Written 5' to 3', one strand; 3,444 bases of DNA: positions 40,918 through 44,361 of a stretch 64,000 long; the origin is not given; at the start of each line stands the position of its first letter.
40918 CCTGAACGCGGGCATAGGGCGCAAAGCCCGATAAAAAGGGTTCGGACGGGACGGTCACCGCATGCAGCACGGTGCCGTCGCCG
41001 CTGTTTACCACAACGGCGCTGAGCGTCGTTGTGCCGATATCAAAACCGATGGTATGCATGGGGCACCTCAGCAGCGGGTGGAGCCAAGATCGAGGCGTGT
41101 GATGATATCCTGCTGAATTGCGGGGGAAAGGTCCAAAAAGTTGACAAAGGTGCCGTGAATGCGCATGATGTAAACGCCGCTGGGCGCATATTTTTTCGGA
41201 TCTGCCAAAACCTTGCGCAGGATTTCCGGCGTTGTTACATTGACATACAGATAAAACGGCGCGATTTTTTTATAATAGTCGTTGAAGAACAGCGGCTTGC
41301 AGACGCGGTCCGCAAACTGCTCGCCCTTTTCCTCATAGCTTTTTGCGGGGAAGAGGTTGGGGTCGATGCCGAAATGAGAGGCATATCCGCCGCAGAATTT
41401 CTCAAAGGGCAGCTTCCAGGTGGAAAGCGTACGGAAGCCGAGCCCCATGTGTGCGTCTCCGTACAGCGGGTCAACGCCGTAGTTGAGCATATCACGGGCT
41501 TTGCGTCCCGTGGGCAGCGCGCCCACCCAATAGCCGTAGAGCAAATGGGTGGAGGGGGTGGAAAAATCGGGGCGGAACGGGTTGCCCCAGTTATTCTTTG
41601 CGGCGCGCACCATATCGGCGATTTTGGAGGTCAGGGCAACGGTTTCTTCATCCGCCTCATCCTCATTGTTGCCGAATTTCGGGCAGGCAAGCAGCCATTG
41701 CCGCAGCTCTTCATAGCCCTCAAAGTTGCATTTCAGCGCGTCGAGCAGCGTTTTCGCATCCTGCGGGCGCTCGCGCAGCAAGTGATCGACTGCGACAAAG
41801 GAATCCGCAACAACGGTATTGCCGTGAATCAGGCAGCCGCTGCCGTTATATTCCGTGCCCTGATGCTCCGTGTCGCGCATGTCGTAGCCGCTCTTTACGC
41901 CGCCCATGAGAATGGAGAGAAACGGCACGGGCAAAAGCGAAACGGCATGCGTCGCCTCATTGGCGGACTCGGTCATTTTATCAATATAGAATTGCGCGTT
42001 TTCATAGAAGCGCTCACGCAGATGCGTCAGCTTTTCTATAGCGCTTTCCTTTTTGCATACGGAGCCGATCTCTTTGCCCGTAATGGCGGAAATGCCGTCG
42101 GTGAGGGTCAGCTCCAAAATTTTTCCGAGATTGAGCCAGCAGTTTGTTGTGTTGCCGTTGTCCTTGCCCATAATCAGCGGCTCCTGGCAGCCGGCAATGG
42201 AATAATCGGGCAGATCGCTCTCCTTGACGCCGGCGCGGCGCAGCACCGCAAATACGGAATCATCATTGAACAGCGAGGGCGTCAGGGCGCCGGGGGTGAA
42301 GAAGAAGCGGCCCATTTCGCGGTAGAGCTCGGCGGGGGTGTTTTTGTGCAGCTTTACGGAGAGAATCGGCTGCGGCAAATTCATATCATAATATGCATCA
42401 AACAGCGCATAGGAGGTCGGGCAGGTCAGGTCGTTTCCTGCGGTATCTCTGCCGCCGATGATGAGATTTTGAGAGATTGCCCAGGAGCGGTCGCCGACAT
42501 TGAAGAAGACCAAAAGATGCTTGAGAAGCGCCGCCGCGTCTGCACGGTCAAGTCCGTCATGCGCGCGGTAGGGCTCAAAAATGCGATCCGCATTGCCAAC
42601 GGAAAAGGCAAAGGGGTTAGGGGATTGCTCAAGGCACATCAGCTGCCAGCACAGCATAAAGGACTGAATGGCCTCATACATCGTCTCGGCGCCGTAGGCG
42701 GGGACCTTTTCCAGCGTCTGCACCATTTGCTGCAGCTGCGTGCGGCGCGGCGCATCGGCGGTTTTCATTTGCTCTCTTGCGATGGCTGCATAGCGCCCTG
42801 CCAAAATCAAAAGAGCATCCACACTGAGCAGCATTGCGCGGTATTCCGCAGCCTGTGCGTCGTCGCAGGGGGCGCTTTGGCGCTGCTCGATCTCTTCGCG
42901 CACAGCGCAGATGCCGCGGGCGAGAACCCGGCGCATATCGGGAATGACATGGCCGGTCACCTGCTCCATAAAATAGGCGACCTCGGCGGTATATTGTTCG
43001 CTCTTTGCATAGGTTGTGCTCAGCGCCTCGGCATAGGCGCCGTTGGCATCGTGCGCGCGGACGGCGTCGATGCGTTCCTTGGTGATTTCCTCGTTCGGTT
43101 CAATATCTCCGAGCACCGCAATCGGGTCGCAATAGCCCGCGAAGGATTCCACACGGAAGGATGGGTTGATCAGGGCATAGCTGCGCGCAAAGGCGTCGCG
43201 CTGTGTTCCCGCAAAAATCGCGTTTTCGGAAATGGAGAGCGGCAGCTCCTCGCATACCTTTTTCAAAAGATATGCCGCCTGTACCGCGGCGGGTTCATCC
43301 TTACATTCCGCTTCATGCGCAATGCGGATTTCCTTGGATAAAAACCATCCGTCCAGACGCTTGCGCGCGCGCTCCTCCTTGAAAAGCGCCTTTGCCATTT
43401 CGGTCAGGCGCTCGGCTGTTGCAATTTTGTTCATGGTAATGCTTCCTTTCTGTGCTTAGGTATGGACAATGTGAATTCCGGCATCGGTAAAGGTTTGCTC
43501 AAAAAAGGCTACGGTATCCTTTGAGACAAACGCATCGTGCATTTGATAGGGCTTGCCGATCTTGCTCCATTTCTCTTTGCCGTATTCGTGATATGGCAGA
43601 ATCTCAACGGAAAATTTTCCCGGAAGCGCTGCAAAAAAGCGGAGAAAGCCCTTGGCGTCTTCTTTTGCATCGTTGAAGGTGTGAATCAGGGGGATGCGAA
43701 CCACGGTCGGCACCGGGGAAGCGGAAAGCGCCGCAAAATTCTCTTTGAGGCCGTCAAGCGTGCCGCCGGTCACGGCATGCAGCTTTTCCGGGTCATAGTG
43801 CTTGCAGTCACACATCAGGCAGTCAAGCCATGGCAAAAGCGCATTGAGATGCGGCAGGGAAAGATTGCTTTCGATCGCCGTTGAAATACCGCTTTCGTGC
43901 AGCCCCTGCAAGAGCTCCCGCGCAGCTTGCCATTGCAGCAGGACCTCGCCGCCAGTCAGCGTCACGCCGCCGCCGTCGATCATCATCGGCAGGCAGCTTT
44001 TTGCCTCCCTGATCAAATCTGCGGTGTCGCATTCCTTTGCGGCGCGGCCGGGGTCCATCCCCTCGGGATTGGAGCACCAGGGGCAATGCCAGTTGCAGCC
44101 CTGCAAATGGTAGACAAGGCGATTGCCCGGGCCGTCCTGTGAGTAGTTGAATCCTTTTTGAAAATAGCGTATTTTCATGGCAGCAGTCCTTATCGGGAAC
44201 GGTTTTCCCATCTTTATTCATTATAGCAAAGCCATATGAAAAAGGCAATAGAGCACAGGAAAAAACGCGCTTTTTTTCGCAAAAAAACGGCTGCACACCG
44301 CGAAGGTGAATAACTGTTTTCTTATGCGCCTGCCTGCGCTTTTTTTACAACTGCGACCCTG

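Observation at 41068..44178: Atypical catalytic signatures: RIHGT glycine loop with a conserved Cys-x-Glu loop, paired with a ferredoxin-less activase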

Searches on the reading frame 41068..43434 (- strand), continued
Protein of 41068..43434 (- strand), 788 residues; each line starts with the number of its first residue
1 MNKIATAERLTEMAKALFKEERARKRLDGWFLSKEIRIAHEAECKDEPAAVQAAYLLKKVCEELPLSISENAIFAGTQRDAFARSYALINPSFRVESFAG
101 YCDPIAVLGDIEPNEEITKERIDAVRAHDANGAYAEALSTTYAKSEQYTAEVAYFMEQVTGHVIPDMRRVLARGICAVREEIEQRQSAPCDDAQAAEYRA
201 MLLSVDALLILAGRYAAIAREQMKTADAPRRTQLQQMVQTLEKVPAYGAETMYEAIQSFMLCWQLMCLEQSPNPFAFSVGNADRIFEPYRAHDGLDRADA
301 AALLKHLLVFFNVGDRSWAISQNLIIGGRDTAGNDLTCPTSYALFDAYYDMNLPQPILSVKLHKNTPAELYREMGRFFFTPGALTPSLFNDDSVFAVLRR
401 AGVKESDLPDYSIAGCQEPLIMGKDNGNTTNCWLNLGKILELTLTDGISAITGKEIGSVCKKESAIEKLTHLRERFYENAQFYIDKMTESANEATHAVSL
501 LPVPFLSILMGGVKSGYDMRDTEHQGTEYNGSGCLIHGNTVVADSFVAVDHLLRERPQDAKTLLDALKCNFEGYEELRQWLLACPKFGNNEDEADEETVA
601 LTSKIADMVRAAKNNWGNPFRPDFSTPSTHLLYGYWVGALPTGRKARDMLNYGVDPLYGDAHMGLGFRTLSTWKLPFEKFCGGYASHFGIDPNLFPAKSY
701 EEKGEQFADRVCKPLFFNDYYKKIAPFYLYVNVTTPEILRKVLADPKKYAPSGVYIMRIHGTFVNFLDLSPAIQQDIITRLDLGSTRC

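Call 69: search_protein_families(library=pfam, proteins=[L071:7761-9035:+, L071:12718-13830:+, L071:16449-17474:+, L071:17474-18673:+, L071:5826-7445:-, L071:4750-5805:-, L071:3250-4737:+, L071:2040-3203:+, L073:12371-13639:+, L071:18990-19934:+], max_evalue=0.001)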
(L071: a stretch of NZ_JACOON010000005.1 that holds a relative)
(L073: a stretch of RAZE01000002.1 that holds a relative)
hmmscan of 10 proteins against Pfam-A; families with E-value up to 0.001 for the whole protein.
L071:7761-9035:+ (424 aa): 1 family
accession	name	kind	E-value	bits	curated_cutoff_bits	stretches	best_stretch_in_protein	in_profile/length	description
PF01208.23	URO-D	-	1.9e-14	53.9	23.9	1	217-418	156-344/346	Uroporphyrinogen decarboxylase (URO-D)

L071:12718-13830:+ (370 aa): 3 families
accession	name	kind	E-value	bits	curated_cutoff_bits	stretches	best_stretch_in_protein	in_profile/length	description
PF13407.12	Peripla_BP_4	-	1.9e-40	139.5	35.1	1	84-342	1-258/258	Periplasmic binding protein domain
PF00532.27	Peripla_BP_1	-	2.2e-12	47.5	22.2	1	83-293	3-213/281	Periplasmic binding proteins and sugar binding domain of LacI family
PF13458.12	Peripla_BP_6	-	0.00026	21.2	31.7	1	110-309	39-236/343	Periplasmic binding protein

L071:16449-17474:+ (341 aa): 4 families
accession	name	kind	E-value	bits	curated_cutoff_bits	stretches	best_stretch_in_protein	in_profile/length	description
PF08240.17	ADH_N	-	4e-32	111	23.5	1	23-134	1-103/104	Alcohol dehydrogenase GroES-like domain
PF00107.32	ADH_zinc_N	-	2.9e-22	79.4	31.8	1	174-300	2-127/129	Zinc-binding dehydrogenase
PF16912.11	Glu_dehyd_C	-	6.3e-08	32.8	34.9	1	163-276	31-144/211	Glucose dehydrogenase C-terminus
PF13602.12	ADH_zinc_N_2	-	0.00012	23.4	27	1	206-337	1-134/134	Zinc-binding dehydrogenase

L071:17474-18673:+ (399 aa): 1 family
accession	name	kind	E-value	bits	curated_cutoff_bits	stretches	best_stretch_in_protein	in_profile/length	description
PF01208.23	URO-D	-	1.7e-05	24.4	23.9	1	137-356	88-306/346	Uroporphyrinogen decarboxylase (URO-D)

L071:5826-7445:- (539 aa): 3 families
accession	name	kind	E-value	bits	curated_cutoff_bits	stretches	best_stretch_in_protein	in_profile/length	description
PF00072.30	Response_reg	-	4.3e-26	91.7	30.2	1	3-115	1-110/111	Response regulator receiver domain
PF12833.13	HTH_18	-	7.6e-18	65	33.6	1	454-531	2-79/80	Helix-turn-helix domain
PF00165.29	HTH_AraC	-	1.6e-17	63.6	26.6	2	498-531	10-42/42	Bacterial regulatory helix-turn-helix proteins, AraC family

L071:4750-5805:- (351 aa): 2 families
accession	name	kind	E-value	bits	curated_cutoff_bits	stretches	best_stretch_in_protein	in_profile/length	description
PF06580.19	His_kinase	-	1.3e-26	93.1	25.2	1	140-219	1-81/81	Histidine kinase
PF02518.31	HATPase_c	-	1.4e-11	45.2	26.4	1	242-351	10-110/111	Histidine kinase-, DNA gyrase B-, and HSP90-like ATPase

L071:3250-4737:+ (495 aa): 1 family
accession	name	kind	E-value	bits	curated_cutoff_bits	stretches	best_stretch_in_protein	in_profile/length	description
PF00005.33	ABC_tran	-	9.4e-21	75.3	25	2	18-166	3-133/137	ABC transporter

L071:2040-3203:+ (387 aa): 1 family
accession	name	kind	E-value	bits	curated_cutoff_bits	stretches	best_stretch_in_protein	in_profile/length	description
PF01208.23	URO-D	-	1.2e-08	34.8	23.9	1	201-379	170-341/346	Uroporphyrinogen decarboxylase (URO-D)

L073:12371-13639:+ (422 aa): 1 family
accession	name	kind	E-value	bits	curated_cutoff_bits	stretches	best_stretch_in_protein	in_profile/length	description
PF01960.23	ArgJ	-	8.7e-149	495.8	32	1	32-422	2-377/377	ArgJ family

L071:18990-19934:+ (314 aa): 1 family
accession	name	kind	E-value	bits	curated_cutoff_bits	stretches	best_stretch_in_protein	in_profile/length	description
PF04085.20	MreC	-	7.3e-45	152.8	28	1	121-271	1-147/147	Rod shape-determining protein MreC, barrel core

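Call 71: search_protein_families(library=pfam, proteins=[L038:3576-4313:-, L038:16880-19033:+, L045:1917-2618:-, L031:1775-2686:-, L031:17951-18829:+, L028:1162-1818:-, L026:18983-20059:-, L038:208-1128:-, L020:15654-16259:-, L015:20845-22302:-], max_evalue=0.001)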
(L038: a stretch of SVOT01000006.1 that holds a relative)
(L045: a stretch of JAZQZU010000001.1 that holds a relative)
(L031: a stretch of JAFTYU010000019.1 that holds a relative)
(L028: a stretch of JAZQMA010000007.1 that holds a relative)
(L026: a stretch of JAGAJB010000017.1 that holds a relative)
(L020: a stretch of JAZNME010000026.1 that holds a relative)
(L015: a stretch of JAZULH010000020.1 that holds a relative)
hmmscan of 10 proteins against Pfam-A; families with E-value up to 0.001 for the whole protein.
L038:3576-4313:- (245 aa): 2 families
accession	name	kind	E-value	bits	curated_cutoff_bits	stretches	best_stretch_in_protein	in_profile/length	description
PF10418.14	DHODB_Fe-S_bind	-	1.6e-13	50.5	23.9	1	205-241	1-40/41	Iron-sulfur cluster binding domain of dihydroorotate dehydrogenase B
PF00175.26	NAD_binding_1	-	6.6e-07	30.4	22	1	104-192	1-107/109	Oxidoreductase NAD-binding domain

L038:16880-19033:+ (717 aa): 10 families
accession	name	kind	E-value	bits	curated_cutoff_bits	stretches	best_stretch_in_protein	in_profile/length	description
PF16921.10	Tex_YqgF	-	5.6e-53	179.1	27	1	313-438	1-126/126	Tex protein YqgF-like domain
PF09371.15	Tex_N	-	3.3e-30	104.1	32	1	1-75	1-75/75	Tex-like protein N-terminal domain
PF12836.13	HHH_3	-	3.8e-29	101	27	1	478-542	1-65/65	Helix-hairpin-helix motif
PF22706.1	Tex_central_region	-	4.8e-28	98.8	27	1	138-297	7-178/178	Tex central region-like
PF17674.7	HHH_9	-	9.3e-20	71.7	23.1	1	549-623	2-70/70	HHH domain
PF00575.29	S1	-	7.4e-19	68.4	22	1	642-713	3-74/74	S1 RNA binding domain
PF23459.1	S1_RRP5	-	1.6e-12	48.2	27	1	641-710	1-70/72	RRP5 S1 domain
PF14635.12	HHH_7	-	2.9e-08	34.4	27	1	452-544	6-104/104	Helix-hairpin-helix motif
PF14639.11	YqgF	-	7.8e-07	29.4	35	1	390-445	92-147/150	Holliday-junction resolvase-like of SPT6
PF00633.29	HHH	-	0.00076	19.7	24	0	519-532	9-22/30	Helix-hairpin-helix motif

L045:1917-2618:- (233 aa): 1 family
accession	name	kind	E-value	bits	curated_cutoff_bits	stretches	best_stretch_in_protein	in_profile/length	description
PF00215.30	OMPdecase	-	7.5e-62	209.5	27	1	5-226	3-220/221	Orotidine 5'-phosphate decarboxylase / HUMPS family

L031:1775-2686:- (303 aa): 4 families
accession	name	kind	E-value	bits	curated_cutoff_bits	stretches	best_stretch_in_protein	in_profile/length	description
PF01180.27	DHO_dh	-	1.1e-86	291.1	27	1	4-287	2-291/291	Dihydroorotate dehydrogenase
PF01207.24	Dus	-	9.4e-07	28.7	20.4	1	115-277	73-225/311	Dihydrouridine synthase (Dus)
PF03060.21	NMO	-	3.1e-05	24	28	1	213-271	167-227/331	Nitronate monooxygenase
PF00977.27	His_biosynth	-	5.4e-05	23.2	23.6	1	226-283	62-119/228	Histidine biosynthesis protein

L031:17951-18829:+ (292 aa): 1 family
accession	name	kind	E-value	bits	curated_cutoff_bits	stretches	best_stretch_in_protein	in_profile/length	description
PF24722.1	DUF7674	-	1.1e-10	42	27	1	151-250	3-102/111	Domain of unknown function (DUF7674)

L028:1162-1818:- (218 aa): 1 family
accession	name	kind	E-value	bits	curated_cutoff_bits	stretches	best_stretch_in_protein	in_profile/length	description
PF00156.33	Pribosyltran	-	4.6e-13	49.2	26.3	1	38-164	3-131/158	Phosphoribosyl transferase domain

L026:18983-20059:- (358 aa): 1 family
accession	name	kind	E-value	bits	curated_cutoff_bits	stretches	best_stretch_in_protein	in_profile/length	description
PF00963.24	Cohesin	-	0.00042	20.9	24.1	1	53-176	15-132/139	Cohesin domain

L038:208-1128:- (306 aa): 2 families
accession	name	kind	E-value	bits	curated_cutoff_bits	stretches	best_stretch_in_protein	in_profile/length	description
PF02729.26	OTCace_N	-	1.3e-48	165.3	29.9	1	2-141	1-147/148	Aspartate/ornithine carbamoyltransferase, carbamoyl-P binding domain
PF00185.30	OTCace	-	1.3e-27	97.2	29.4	1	149-298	2-155/157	Aspartate/ornithine carbamoyltransferase, Asp/Orn binding domain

L020:15654-16259:- (201 aa): 0 families

L015:20845-22302:- (485 aa): 16 families
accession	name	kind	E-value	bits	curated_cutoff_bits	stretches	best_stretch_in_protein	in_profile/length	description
PF07992.20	Pyr_redox_2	-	2.5e-20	73.5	26.1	1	3-198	114-291/291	Pyridine nucleotide-disulphide oxidoreductase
PF12838.12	Fer4_7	-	3.3e-11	43.9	27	2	323-381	1-52/52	4Fe-4S dicluster domain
PF00037.32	Fer4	-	1.5e-10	40.8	21.1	2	362-382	3-23/24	4Fe-4S binding domain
PF22117.2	Fer4_Nqo3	-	4.1e-08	33.7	27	1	315-382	2-66/67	NADH-quinone oxidoreductase subunit 3, ferredoxin-like domain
PF12837.12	Fer4_6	-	4.8e-08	33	25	2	363-382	5-24/24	4Fe-4S binding domain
PF14697.11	Fer4_21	-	1.2e-07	32.2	35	1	363-411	4-52/59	4Fe-4S dicluster domain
PF12797.12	Fer4_2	-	1.9e-07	31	24.5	2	363-379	6-22/22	4Fe-4S binding domain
PF13738.12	Pyr_redox_3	-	1.7e-06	27.9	30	1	30-181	162-305/305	Pyridine nucleotide-disulphide oxidoreductase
PF13187.11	Fer4_9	-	2.2e-06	28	27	1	323-381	1-51/52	4Fe-4S dicluster domain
PF13237.11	Fer4_10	-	3e-06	27.5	25.5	0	317-334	2-19/53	4Fe-4S dicluster domain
PF13183.11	Fer4_8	-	5.4e-06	27.3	27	0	270-335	1-65/68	4Fe-4S dicluster domain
PF12800.12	Fer4_4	-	1.3e-05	25.5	24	1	365-380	2-17/17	4Fe-4S binding domain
PF00070.33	Pyr_redox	-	3.3e-05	24.7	22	1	34-109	1-80/82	Pyridine nucleotide-disulphide oxidoreductase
PF13459.11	Fer4_15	-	4.9e-05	24.4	22.4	0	320-338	4-22/66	4Fe-4S single cluster domain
PF14691.11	Fer4_20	-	0.00035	20.8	25.8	1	252-279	2-29/113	Dihydroprymidine dehydrogenase domain II, 4Fe-4S cluster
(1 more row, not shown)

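Call 73: search_protein_families(library=pfam, proteins=[P0137, P0319], max_evalue=10)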
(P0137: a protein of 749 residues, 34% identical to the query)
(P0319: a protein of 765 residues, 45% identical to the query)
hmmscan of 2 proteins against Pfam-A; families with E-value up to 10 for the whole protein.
P0137 (749 aa): 2 families
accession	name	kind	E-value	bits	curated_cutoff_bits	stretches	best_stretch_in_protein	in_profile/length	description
PF02901.20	PFL-like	-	1.8e-155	519.6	24.3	1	21-611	23-647/647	Pyruvate formate lyase-like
PF01228.26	Gly_radical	-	2.8e-29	102.2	22.2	1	630-731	4-106/106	Glycine radical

P0319 (765 aa): 3 families
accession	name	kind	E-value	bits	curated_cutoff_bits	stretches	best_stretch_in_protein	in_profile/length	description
PF02901.20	PFL-like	-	9.7e-165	550.3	24.3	1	2-627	2-647/647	Pyruvate formate lyase-like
PF01228.26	Gly_radical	-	1.4e-19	71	22.2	1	645-747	3-106/106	Glycine radical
PF11230.13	YjjI-like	-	1.1e-05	24.5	23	1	237-389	70-204/485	Glycyl radical enzyme YjjI-like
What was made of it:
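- The non-aromatic Gly+1 and the failure of Pfam Gly_radical (call 73) leave open that activation or radical storage differs from the canonical case.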

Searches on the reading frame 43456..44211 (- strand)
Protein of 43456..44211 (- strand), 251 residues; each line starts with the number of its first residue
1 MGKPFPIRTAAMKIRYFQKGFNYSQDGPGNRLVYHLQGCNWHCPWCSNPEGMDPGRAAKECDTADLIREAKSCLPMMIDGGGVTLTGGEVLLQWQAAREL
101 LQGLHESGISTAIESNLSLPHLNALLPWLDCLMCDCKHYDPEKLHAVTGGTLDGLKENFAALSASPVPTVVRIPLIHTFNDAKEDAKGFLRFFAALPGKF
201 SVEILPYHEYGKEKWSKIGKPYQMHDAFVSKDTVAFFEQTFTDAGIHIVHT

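Call 3: search_protein_families(library=pfam, proteins=[window:43456-44211:-], max_evalue=0.01)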
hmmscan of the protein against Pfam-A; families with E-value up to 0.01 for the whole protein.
window:43456-44211:- (251 aa): 2 families
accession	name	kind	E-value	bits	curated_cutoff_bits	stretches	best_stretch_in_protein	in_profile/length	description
PF04055.27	Radical_SAM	-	1.6e-14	54.9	29.5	1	34-185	2-161/166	Radical SAM superfamily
PF13353.11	Fer4_12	-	1.4e-09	38.8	22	1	26-109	2-82/137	4Fe-4S single cluster domain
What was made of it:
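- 43456..44211 (-): Radical SAM glycyl-radical activating enzyme, short form. 251 aa from the ATG at 44211; the probable true start is the ATG at 44178, giving 240 aa. Pfam Radical_SAM and Fer4_12 (call 3).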

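Call 4: search_protein_families(library=ncbifam, proteins=[window:43456-44211:-], max_evalue=0.01)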
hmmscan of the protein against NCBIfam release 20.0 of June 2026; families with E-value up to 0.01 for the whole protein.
window:43456-44211:- (251 aa): 21 families
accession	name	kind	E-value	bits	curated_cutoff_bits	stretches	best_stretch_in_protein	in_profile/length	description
TIGR02494.1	PFLE_PFLC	subfamily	7.3e-48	163.3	174.35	2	79-243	123-291/293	glycyl-radical enzyme activating protein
TIGR02493.1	PFLA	equivalog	1.3e-40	139.2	231.75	1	24-230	10-220/235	pyruvate formate-lyase-activating protein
NF033719.1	ind_deCO2_activ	equivalog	6.9e-37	127.4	425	2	64-230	114-281/302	indoleacetate decarboxylase activase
NF048010.1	SfplDhtActHpsHDes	equivalog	1e-35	123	430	2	79-230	131-287/298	(2S)-3-sulfopropanediol dehydratase activating enzyme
NF043069.1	T4HPD_activ_SAM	equivalog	7.4e-33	114.2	425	2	79-248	123-295/299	trans-4-hydroxy-L-proline dehydratase activase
TIGR04395.1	cutC_activ_rSAM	equivalog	8.6e-33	113.9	360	2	78-238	128-294/309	choline TMA-lyase-activating enzyme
NF033717.2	HPDL_rSAM_activ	equivalog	2.3e-32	112.5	420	2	77-247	128-302/311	4-hydroxyphenylacetate decarboxylase activase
NF007483.0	PRK10076.1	equivalog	7.9e-31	107.3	326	2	72-248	110-288/292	[formate-C-acetyltransferase]-activating enzyme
NF008356.0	PRK11145.1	equivalog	1.4e-28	99.8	375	1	25-245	16-241/246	pyruvate formate lyase 1-activating protein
NF048008.1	SfplDhtActHpfHKleb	equivalog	2.2e-28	99.5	500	2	79-233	126-284/308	(2S)-3-sulfopropanediol dehydratase activating enzyme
TIGR04003.1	rSAM_BssD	equivalog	6.5e-28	97.8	496.45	2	64-224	111-276/314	[benzylsuccinate synthase]-activating enzyme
TIGR04041.1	activase_YjjW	hypoth_equivalog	8.8e-25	87.7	250.2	2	82-214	111-245/276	YjjW family glycine radical enzyme activase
TIGR02495.1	NrdG2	equivalog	3.1e-14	52.8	131.15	1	34-186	21-173/193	anaerobic ribonucleoside-triphosphate reductase activating protein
TIGR02491.1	NrdG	equivalog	4e-06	26.8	126.1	1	26-94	12-78/154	anaerobic ribonucleoside-triphosphate reductase activating protein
TIGR03963.1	rSAM_QueE_Clost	equivalog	3.6e-05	23.5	260.1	1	35-119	25-104/219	putative 7-carboxy-7-deazaguanine synthase QueE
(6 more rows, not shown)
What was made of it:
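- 43456..44211 (-): TIGR02493 PFLA aligns in one stretch, whereas TIGR02494 aligns in two stretches that skip the insert; both score below cut-off (call 4).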
